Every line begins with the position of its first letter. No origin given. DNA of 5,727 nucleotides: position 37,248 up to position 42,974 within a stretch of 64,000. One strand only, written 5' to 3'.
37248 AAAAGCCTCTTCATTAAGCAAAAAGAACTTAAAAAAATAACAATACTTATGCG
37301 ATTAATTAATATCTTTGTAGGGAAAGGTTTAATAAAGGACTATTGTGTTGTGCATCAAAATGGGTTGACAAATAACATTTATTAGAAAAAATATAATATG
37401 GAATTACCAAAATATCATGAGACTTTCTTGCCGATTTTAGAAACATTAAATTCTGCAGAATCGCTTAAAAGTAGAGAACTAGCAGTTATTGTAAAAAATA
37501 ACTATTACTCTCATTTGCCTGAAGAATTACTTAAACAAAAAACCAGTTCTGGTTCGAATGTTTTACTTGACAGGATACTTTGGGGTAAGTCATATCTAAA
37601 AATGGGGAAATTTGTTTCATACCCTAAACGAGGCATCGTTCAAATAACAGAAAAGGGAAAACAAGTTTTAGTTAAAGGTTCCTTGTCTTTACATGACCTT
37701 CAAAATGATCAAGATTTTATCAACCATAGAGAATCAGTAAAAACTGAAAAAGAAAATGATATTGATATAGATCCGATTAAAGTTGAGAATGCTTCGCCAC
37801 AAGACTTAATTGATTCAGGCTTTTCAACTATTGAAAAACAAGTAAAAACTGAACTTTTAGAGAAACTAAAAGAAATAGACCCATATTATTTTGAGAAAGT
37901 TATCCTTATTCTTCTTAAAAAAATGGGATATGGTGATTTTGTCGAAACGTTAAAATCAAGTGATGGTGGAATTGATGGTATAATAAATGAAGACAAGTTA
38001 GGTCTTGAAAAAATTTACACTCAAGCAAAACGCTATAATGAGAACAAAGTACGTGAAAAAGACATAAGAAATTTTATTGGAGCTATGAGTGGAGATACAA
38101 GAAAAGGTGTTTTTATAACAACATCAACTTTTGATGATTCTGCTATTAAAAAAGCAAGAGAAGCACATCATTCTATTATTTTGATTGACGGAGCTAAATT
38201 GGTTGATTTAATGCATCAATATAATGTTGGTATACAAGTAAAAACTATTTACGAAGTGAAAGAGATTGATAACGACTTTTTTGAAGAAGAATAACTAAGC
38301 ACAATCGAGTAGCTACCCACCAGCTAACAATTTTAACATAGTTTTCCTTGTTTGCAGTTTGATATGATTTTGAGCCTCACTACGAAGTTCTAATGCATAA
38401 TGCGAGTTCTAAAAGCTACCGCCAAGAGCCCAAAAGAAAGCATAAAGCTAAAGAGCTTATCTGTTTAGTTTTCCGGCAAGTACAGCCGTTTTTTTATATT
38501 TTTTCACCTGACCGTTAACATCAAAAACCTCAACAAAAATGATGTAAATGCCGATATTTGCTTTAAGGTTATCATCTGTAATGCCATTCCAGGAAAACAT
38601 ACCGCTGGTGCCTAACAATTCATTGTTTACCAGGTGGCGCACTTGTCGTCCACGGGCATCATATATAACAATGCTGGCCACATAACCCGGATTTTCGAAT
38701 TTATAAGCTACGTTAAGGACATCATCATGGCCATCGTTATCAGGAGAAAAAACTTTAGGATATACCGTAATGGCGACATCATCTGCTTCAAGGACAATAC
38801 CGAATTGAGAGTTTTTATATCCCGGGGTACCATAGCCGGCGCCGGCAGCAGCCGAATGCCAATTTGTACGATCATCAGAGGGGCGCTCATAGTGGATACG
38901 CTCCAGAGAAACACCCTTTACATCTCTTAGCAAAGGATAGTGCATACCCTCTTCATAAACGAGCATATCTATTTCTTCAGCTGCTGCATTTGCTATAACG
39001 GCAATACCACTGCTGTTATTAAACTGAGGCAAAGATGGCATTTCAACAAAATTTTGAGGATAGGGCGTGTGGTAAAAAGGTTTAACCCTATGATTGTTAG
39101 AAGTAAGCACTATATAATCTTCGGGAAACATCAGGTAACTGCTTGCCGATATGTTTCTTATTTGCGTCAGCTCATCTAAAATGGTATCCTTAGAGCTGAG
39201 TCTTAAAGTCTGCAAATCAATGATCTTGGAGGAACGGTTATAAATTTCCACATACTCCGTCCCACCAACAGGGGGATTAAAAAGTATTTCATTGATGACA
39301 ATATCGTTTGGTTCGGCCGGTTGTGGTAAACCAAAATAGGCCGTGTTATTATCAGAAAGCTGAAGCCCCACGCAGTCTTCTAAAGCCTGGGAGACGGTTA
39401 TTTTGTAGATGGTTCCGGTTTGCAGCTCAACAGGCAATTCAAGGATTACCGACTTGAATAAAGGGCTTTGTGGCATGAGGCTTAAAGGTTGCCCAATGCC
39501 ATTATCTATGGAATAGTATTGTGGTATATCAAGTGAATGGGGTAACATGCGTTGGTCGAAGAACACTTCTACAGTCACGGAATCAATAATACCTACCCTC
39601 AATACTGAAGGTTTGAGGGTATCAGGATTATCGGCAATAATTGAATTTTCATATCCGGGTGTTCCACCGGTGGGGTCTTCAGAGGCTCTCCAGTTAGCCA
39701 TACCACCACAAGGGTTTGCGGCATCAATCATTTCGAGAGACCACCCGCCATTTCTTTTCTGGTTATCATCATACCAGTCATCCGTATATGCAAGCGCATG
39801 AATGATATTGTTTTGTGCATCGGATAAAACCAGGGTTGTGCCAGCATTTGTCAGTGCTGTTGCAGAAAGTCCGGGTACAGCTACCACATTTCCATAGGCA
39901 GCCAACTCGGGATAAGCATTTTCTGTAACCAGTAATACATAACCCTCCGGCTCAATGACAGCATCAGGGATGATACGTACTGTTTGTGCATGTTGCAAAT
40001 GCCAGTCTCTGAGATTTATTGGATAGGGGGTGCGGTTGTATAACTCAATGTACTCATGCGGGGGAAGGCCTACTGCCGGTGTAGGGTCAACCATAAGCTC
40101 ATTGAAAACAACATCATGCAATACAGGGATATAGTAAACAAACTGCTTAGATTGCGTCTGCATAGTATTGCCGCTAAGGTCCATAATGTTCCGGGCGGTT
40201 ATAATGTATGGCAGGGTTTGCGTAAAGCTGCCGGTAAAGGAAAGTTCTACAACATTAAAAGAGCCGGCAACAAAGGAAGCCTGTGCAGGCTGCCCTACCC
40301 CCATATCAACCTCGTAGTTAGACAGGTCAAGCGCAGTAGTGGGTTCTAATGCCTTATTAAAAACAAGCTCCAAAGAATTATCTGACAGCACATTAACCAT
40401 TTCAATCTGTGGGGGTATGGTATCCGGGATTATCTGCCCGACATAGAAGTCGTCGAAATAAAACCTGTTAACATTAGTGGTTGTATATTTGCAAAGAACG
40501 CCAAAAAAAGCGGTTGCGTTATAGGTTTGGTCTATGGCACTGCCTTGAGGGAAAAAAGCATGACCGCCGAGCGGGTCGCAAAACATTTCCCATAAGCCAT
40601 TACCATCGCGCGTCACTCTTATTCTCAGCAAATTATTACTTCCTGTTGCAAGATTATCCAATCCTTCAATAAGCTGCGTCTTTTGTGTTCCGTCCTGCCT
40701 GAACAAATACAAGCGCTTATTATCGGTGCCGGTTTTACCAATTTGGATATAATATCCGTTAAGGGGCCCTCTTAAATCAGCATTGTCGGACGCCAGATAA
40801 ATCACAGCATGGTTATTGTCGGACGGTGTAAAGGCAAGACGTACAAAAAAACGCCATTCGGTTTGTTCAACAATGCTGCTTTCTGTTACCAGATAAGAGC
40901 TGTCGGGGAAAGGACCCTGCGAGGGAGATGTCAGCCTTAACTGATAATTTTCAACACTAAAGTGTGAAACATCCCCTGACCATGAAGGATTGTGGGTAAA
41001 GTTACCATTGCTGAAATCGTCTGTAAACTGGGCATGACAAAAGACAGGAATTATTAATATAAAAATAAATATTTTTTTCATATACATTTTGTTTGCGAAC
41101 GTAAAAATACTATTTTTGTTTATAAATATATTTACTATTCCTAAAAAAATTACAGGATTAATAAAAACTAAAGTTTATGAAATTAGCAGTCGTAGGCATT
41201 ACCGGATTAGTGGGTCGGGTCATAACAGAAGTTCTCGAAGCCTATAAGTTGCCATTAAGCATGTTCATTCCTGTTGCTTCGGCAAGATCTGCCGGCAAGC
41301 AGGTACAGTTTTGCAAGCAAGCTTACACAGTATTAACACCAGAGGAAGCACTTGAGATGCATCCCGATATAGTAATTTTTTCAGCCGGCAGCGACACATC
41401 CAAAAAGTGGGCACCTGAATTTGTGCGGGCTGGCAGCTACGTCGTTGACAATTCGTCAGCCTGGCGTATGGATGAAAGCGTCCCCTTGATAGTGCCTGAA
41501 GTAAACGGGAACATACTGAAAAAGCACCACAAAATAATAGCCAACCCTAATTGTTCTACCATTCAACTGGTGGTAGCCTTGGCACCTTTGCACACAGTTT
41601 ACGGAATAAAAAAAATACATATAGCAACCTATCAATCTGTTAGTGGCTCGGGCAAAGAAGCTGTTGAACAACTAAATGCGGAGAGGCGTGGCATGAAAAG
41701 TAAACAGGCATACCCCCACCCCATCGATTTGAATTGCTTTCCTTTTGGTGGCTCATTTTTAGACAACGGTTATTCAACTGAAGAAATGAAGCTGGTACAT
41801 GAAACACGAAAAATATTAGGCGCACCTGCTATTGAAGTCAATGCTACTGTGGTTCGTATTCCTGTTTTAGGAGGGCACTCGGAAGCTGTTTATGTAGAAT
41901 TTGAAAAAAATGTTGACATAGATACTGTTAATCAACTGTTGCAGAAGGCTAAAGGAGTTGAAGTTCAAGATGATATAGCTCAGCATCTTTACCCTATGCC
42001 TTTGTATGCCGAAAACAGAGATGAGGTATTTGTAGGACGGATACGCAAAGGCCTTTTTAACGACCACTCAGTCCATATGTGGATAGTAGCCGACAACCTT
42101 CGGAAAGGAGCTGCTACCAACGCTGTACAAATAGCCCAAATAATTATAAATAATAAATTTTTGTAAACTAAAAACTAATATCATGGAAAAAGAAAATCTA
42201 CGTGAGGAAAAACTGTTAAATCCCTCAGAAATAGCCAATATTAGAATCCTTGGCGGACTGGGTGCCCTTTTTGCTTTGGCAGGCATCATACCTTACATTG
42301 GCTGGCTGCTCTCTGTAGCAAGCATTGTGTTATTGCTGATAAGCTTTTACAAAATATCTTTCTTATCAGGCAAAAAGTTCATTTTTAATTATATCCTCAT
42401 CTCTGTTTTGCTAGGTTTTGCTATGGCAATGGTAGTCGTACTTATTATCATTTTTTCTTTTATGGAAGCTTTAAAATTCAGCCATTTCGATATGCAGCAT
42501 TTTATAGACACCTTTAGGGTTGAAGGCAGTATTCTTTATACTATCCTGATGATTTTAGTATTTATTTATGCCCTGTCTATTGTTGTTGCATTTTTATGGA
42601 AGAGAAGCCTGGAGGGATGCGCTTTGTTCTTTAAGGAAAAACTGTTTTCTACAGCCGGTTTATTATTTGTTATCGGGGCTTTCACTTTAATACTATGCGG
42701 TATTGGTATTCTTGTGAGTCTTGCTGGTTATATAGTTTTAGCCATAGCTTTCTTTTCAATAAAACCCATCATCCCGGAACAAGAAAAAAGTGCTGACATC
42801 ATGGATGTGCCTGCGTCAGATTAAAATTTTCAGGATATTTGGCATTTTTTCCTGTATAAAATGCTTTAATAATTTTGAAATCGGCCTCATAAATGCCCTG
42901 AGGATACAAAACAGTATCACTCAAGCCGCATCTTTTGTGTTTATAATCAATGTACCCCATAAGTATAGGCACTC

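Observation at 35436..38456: AT-rich three-gene accessory island (beta-barrel plus coupled lipoprotein, then Mrr) between queD and the LTD surface-protein gene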

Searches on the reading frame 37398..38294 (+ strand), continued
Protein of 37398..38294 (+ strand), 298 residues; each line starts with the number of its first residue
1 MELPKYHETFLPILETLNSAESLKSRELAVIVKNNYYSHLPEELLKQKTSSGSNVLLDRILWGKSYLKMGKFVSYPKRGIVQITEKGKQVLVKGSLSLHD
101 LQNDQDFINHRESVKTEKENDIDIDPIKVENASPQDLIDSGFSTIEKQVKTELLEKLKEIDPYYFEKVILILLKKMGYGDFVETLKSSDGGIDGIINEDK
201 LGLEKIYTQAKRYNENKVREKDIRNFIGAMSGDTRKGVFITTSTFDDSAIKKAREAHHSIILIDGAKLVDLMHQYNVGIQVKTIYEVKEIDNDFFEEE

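Call 94: find_encoding_contigs(protein=P0162, flank=3000, max_places=10)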
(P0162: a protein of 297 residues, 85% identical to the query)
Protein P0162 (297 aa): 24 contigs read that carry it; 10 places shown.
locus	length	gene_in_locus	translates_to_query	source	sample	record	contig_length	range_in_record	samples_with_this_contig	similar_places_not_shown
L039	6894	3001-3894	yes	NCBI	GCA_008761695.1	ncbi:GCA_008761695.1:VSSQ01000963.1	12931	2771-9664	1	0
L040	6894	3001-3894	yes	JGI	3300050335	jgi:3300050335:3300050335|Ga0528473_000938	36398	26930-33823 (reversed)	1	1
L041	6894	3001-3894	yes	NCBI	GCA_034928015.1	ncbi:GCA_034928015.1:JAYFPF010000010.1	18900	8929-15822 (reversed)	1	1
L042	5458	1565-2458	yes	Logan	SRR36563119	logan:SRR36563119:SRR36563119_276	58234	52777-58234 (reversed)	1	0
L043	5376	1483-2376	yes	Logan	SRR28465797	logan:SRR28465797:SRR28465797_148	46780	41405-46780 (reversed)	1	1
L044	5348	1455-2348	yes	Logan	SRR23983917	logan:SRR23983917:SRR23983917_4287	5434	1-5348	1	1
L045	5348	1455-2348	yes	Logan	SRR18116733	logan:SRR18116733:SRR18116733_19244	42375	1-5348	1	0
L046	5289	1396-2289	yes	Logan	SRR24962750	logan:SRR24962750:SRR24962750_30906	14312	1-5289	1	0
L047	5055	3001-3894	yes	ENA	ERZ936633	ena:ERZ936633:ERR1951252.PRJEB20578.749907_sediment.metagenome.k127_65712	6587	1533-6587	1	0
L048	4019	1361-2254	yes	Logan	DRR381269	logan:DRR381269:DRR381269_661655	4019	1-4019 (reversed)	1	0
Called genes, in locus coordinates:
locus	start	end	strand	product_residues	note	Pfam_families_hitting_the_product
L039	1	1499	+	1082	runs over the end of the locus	PF07693:KAP_NTPase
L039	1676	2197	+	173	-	-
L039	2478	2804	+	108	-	PF18741:MTES_1575 (weak), PF04480:DUF559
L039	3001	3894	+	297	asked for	PF14338:Mrr_N, PF04471:Mrr_cat, PF13156:Mrr_cat_2 (weak), PF22722:NA-iREase1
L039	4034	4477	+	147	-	-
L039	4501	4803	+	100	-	-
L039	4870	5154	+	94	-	PF21716:dnstrm_HI1420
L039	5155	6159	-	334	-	PF03372:Exo_endo_phos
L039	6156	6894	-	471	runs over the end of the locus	PF01408:GFO_IDH_MocA, PF02894:GFO_IDH_MocA_C (weak), PF22725:GFO_IDH_MocA_C3 (weak)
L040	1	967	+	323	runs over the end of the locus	PF00656:Peptidase_C14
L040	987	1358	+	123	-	PF08937:ThsB_TIR, PF13676:TIR_2 (weak)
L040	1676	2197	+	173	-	-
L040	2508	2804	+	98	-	PF18741:MTES_1575 (weak), PF04480:DUF559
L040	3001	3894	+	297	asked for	PF14338:Mrr_N, PF04471:Mrr_cat, PF13156:Mrr_cat_2 (weak), PF22722:NA-iREase1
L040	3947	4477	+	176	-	-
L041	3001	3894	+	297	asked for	PF14338:Mrr_N, PF04471:Mrr_cat, PF13156:Mrr_cat_2 (weak), PF22722:NA-iREase1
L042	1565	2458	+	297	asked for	PF14338:Mrr_N, PF04471:Mrr_cat, PF13156:Mrr_cat_2 (weak), PF22722:NA-iREase1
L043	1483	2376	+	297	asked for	PF14338:Mrr_N, PF04471:Mrr_cat, PF13156:Mrr_cat_2 (weak), PF22722:NA-iREase1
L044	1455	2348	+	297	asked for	PF14338:Mrr_N, PF04471:Mrr_cat, PF13156:Mrr_cat_2 (weak), PF22722:NA-iREase1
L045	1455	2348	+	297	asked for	PF14338:Mrr_N, PF04471:Mrr_cat, PF13156:Mrr_cat_2 (weak), PF22722:NA-iREase1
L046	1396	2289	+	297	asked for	PF14338:Mrr_N, PF04471:Mrr_cat, PF13156:Mrr_cat_2 (weak), PF22722:NA-iREase1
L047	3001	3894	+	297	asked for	PF14338:Mrr_N, PF04471:Mrr_cat, PF13156:Mrr_cat_2 (weak), PF22722:NA-iREase1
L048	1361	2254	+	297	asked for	PF14338:Mrr_N, PF04471:Mrr_cat, PF13156:Mrr_cat_2 (weak), PF22722:NA-iREase1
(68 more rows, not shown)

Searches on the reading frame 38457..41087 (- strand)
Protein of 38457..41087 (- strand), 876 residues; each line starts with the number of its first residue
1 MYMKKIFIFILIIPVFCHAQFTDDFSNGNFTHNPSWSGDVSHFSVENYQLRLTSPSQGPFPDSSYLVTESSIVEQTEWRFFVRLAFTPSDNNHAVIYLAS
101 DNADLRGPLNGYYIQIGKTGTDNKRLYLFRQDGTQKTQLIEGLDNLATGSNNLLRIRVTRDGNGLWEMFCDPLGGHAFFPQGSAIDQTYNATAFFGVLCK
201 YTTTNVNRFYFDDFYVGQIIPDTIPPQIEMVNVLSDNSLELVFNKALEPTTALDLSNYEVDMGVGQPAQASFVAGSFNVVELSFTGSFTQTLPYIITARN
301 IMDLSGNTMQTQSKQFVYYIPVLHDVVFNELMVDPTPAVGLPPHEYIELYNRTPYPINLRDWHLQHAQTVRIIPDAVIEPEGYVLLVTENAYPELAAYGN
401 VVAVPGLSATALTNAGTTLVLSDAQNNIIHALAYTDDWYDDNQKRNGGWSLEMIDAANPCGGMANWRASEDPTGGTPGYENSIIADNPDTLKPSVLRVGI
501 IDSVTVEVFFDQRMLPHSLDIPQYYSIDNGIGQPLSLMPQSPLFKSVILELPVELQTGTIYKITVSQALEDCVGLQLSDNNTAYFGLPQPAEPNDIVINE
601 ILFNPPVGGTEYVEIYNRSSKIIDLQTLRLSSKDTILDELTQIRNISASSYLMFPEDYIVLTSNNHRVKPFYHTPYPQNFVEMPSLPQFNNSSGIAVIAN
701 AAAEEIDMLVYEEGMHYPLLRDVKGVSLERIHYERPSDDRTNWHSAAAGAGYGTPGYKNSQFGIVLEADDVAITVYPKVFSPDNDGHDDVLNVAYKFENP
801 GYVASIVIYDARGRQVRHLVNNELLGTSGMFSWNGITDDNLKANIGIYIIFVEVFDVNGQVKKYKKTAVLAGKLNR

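Call 7: search_protein_families(library=pfam, proteins=[window:38457-41087:-], max_evalue=0.1)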
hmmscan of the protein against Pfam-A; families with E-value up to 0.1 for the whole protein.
window:38457-41087:- (876 aa): 4 families
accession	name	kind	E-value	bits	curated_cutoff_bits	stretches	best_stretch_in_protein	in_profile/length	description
PF00932.25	LTD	-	5.4e-28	98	34.3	2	324-435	6-108/109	Lamin Tail Domain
PF13205.12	Big_5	-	1.3e-08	36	23.6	2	226-314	12-100/105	Bacterial Ig-like domain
PF13585.12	CHU_C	-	7.5e-06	26.4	27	1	776-862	3-77/86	CHU_C Type IX secretion signal domain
PF13860.13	FlgD_ig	-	0.0088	16.4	27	1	790-853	11-74/79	FlgD Ig-like domain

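Call 16: find_related_loci(query=window:38457-41087:-, collection=genome_contigs, flank=10000)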
Query window:38457-41087:- (876 aa) in genome_contigs; peptide patterns used: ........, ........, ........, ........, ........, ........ (x = any residue, [..] = any of these).
63 stretches matched a pattern; 2 encode a relative of the query (tblastn E <= 1e-3); 2 distinct loci.
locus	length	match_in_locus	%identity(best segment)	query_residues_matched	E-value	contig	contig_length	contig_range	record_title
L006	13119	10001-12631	46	3-874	0e+0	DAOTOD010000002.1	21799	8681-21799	MAG TPA_asm: Bacteroidales bacterium isolate AMR_MDS_2878 NODE_2474_length_21799_cov_4.106466, whole genome shotgun sequ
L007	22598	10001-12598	44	1-874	0e+0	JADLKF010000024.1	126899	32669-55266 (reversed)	MAG: Lentimicrobiaceae bacterium isolate DFE_LEN c_000000000286, whole genome shotgun sequence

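Call 22: search_protein_families(library=pfam, proteins=[L007:12608-13306:-, L007:13331-14476:-, L007:14582-17164:-, L007:8927-9931:-, L007:7941-8864:-, L007:17201-18730:-, L007:7459-7926:+, L007:18773-19345:+], max_evalue=0.01)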
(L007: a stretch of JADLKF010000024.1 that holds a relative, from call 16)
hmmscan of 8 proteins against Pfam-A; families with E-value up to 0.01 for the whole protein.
L007:12608-13306:- (232 aa): 2 families
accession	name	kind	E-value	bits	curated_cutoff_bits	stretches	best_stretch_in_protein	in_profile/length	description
PF00156.33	Pribosyltran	-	3e-06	27.1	26.3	1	159-223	65-117/158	Phosphoribosyl transferase domain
PF18912.6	DZR_2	-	0.00012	22.2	27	1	11-42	2-33/56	Double zinc ribbon domain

L007:13331-14476:- (381 aa): 3 families
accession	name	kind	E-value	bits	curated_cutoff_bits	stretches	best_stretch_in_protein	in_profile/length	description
PF04055.27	Radical_SAM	-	5e-16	59.7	29.5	1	124-271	3-157/166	Radical SAM superfamily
PF22744.3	Toast-rack_PspC-Cterm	-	0.0012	18.9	27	1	38-68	105-135/136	ToastRack found in some PspC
PF13353.11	Fer4_12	-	0.0042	17.8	22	1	123-227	10-115/137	4Fe-4S single cluster domain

L007:14582-17164:- (860 aa): 1 family
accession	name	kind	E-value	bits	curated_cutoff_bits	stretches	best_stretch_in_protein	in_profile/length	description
PF01564.23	Spermine_synth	-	7.1e-13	49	22.9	1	407-540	6-130/186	Spermine/spermidine synthase domain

L007:8927-9931:- (334 aa): 3 families
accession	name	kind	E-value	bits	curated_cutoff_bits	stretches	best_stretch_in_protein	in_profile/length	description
PF02774.23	Semialdhyde_dhC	-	3.5e-45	154.8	26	1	140-315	1-184/184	Semialdehyde dehydrogenase, dimerisation domain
PF01118.30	Semialdhyde_dh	-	1.4e-25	90.5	26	1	2-116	1-115/121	Semialdehyde dehydrogenase, NAD binding domain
PF02800.25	Gp_dh_C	-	0.00074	19.6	24.4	0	217-264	63-110/158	Glyceraldehyde 3-phosphate dehydrogenase, C-terminal domain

L007:7941-8864:- (307 aa): 3 families
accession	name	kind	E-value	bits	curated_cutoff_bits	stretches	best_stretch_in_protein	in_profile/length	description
PF06574.18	FAD_syn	-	1.1e-45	155.7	27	1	12-165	4-157/158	FAD synthetase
PF01687.23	Flavokinase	-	2.8e-38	131.4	19.6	1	183-304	1-122/124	Riboflavin kinase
PF01467.32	CTP_transf_like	-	4.7e-06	27.3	21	1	19-169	2-132/133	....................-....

L007:17201-18730:- (509 aa): 2 families
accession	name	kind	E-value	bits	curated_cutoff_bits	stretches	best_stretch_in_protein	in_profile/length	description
PF01875.22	Memo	-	1.6e-55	188.7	27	1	43-315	1-267/269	Memo-like protein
PF01871.22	AMMECR1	-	1.9e-51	174.3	25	1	340-507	3-168/168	AMMECR1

L007:7459-7926:+ (155 aa): 1 family
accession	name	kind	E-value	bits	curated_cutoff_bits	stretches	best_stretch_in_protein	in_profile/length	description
PF14109.11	GldH_lipo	-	1.8e-10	42.1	27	1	29-148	7-127/129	GldH lipoprotein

L007:18773-19345:+ (190 aa): 2 families
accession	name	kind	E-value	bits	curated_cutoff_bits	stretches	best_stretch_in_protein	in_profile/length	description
PF00881.29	Nitroreductase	-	1.3e-33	117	23.5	1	7-157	1-167/167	Nitroreductase family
PF14512.11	TM1586_NiRdase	-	5.8e-22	78.8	27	2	91-177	67-150/215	Putative TM nitroreductase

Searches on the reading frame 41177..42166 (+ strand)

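Call 98: search_protein_families(library=pfam, proteins=[window:41177-42166:+], max_evalue=0.01)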
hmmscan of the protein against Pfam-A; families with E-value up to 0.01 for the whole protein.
window:41177-42166:+ (329 aa): 3 families
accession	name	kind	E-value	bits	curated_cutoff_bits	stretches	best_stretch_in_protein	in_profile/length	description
PF02774.23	Semialdhyde_dhC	-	3e-46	158.3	26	1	135-310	1-184/184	Semialdehyde dehydrogenase, dimerisation domain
PF01118.30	Semialdhyde_dh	-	1.3e-27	97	26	1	2-116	1-120/121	Semialdehyde dehydrogenase, NAD binding domain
PF02800.25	Gp_dh_C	-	0.00056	19.9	24.4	1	218-260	69-111/158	Glyceraldehyde 3-phosphate dehydrogenase, C-terminal domain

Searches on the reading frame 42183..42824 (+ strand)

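Call 98: search_protein_families(library=pfam, proteins=[window:42183-42824:+], max_evalue=0.01)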
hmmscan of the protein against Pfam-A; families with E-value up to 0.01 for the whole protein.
window:42183-42824:+ (213 aa): 1 family
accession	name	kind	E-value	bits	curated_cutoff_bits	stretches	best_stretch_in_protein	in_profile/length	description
PF06195.18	DUF996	-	1.6e-14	54.7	31.3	1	44-184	2-138/138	Protein of unknown function (DUF996)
